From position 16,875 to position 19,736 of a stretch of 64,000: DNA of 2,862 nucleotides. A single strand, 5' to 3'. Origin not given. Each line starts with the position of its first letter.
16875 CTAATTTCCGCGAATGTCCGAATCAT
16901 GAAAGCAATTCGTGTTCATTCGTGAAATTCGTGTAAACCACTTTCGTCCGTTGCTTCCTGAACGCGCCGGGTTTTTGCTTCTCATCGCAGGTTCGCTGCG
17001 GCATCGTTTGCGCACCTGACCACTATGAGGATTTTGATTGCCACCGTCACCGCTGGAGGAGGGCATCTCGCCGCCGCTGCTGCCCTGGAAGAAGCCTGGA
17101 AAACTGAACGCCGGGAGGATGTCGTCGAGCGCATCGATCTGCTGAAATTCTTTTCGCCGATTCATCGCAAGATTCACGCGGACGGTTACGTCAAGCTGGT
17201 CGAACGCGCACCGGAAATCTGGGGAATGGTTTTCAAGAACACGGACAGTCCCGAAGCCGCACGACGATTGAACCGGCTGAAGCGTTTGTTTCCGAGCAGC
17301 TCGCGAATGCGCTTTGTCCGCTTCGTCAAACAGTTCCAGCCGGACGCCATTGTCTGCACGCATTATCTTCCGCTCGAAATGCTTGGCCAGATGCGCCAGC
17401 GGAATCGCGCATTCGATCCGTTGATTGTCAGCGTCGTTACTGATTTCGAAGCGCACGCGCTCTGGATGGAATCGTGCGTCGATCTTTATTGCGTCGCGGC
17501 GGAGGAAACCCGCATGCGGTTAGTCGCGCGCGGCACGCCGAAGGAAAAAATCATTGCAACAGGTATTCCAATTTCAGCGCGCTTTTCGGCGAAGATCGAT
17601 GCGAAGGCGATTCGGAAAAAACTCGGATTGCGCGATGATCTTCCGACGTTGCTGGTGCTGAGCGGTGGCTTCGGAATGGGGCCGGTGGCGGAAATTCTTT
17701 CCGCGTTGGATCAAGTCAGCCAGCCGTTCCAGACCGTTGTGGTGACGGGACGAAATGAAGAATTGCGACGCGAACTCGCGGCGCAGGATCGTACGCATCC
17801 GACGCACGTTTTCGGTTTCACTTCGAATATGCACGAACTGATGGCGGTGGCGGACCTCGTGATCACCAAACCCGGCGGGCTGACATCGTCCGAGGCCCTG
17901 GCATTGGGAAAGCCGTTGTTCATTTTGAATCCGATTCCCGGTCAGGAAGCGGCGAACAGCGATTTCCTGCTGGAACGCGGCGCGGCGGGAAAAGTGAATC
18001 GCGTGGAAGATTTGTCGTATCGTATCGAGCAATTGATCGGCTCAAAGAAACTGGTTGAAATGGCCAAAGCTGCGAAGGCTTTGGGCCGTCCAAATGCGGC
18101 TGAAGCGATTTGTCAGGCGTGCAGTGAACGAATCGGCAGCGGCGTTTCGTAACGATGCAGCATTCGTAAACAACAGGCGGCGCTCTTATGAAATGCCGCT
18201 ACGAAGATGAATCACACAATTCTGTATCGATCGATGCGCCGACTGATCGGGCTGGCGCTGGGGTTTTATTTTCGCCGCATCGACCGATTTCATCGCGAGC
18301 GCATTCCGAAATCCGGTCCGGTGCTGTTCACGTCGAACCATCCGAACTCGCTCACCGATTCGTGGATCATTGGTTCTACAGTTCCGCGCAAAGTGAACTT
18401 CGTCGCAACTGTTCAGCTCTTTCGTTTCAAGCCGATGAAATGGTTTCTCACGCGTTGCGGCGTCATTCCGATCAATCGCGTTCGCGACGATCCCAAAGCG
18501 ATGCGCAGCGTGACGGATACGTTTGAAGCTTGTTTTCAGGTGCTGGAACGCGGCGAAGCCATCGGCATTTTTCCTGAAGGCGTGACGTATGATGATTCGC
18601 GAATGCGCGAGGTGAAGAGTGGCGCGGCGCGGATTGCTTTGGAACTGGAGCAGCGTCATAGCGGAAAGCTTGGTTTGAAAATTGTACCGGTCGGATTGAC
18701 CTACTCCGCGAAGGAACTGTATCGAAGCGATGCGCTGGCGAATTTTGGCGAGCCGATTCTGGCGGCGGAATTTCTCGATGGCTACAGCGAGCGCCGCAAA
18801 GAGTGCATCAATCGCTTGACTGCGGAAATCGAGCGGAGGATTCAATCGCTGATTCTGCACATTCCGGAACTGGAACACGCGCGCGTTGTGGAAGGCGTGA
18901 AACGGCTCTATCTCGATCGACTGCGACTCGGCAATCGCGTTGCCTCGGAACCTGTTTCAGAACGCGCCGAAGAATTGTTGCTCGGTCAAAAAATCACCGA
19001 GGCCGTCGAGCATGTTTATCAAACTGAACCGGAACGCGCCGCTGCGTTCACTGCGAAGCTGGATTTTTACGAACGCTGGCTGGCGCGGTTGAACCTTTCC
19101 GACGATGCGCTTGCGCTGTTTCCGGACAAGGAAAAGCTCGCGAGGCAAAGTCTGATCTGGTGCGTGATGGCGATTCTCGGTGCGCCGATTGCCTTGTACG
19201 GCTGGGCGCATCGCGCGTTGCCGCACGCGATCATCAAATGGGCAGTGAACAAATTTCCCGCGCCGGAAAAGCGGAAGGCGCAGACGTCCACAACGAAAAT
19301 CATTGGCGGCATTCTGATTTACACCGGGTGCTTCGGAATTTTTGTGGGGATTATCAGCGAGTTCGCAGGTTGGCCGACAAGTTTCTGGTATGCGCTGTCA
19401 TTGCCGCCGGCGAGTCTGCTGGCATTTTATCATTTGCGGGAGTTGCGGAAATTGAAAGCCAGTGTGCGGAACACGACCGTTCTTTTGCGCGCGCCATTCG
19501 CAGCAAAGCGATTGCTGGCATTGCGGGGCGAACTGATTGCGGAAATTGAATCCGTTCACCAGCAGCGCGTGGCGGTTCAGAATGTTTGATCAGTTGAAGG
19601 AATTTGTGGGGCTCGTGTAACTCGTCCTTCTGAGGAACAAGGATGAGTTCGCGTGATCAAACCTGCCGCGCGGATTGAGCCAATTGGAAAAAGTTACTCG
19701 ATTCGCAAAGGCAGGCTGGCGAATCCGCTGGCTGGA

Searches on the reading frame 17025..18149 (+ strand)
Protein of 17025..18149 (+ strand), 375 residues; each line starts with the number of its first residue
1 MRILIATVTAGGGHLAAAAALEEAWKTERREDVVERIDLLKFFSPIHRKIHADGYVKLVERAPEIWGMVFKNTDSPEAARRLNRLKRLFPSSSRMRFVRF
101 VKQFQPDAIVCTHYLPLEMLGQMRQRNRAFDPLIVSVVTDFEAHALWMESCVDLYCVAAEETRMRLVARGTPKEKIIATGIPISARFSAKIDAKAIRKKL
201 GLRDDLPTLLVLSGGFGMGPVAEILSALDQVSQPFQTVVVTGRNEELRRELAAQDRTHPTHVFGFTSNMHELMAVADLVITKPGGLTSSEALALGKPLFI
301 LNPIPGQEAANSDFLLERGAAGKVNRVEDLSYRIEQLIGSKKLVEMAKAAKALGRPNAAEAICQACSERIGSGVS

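Call 35: search_protein_families(library=pfam, proteins=[window:17025-18149:+], max_evalue=0.0001)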
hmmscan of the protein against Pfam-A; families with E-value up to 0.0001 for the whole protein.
window:17025-18149:+ (375 aa): 4 families
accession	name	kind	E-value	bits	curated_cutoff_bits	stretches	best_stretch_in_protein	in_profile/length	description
PF06925.17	MGDG_synth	-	5.5e-32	111.6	25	1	14-183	1-169/169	Monogalactosyldiacylglycerol (MGDG) synthase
PF04101.22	Glyco_tran_28_C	-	3.3e-10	40.7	22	1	226-352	23-156/166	Glycosyltransferase family 28 C-terminal domain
PF00534.26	Glycos_transf_1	-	4.2e-10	39.9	26.4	1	194-349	3-168/172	Glycosyl transferases group 1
PF02350.25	Epimerase_2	-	1.4e-08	34.5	30.6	1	151-365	122-345/347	UDP-N-acetylglucosamine 2-epimerase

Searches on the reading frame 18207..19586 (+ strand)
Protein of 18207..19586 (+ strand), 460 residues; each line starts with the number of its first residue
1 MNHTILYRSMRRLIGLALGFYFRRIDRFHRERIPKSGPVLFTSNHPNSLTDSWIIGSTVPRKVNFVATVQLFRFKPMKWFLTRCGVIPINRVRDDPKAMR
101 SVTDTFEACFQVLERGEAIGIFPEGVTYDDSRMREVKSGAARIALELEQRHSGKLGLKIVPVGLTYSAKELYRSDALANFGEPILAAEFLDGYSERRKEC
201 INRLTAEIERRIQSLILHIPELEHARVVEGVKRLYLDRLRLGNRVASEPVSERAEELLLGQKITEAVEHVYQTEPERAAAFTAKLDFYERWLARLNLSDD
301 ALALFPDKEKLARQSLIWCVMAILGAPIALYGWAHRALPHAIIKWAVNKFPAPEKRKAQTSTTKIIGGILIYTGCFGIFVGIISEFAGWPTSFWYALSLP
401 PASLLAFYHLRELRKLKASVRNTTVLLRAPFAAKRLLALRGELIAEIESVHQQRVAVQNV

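Call 35: search_protein_families(library=pfam, proteins=[window:18207-19586:+], max_evalue=0.0001)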
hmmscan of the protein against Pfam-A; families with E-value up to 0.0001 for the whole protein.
window:18207-19586:+ (460 aa): 1 family
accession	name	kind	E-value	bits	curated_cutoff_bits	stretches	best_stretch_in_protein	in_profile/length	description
PF01553.26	Acyltransferase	-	4.7e-21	75.4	23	1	29-164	5-131/132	Acyltransferase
